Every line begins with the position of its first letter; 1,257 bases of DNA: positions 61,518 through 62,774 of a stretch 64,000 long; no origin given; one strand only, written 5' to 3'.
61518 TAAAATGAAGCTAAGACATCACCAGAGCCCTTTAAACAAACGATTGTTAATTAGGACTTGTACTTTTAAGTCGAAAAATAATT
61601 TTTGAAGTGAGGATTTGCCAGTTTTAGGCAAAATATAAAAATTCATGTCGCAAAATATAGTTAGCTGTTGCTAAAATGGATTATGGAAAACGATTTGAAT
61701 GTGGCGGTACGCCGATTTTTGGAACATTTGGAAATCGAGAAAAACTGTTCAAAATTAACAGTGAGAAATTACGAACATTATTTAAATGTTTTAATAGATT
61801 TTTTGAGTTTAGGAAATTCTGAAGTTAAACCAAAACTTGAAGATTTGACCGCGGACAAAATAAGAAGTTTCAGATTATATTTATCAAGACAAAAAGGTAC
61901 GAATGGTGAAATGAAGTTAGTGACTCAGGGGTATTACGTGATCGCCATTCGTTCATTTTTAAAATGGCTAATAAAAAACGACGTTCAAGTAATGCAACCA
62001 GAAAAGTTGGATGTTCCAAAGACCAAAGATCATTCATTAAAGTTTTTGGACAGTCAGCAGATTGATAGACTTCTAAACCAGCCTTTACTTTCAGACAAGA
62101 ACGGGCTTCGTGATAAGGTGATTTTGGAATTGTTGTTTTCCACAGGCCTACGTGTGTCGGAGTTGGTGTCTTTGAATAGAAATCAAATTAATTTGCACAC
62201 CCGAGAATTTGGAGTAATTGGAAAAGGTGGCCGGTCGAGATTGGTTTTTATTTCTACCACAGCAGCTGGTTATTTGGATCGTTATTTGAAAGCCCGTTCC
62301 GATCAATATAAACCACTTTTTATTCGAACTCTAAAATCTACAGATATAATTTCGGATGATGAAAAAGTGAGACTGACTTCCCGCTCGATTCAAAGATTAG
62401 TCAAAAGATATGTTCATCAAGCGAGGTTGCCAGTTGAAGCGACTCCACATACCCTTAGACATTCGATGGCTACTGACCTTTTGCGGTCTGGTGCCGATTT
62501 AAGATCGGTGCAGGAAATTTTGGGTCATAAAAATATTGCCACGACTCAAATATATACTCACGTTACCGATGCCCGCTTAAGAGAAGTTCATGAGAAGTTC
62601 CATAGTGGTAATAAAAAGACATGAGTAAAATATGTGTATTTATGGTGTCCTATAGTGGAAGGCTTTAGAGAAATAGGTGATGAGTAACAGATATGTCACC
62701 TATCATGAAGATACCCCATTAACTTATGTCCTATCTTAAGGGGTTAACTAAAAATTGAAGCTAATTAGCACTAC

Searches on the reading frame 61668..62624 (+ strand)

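Call 23: search_protein_families(library=pfam, proteins=[window:61668-62624:+], max_evalue=0.001)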
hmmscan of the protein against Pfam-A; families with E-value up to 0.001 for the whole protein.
window:61668-62624:+ (318 aa): 5 families
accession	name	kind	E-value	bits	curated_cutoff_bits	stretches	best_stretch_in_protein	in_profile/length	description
PF00589.27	Phage_integrase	-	2.1e-41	142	27.1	1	125-302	1-171/172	Phage integrase family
PF02899.23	Phage_int_SAM_1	-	1.3e-11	45.1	22.3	1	15-103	2-81/83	Phage integrase, N-terminal SAM-like domain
PF13495.12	Phage_int_SAM_4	-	3.9e-06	27.6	27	1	16-106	4-83/85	Phage integrase, N-terminal SAM-like domain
PF13102.12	Phage_int_SAM_5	-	8.2e-06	26.6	22.3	1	23-107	13-88/98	Phage integrase SAM-like domain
PF23890.1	DUF7242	-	0.00047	20.2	27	0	239-287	69-119/248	Family of unknown function (DUF7242)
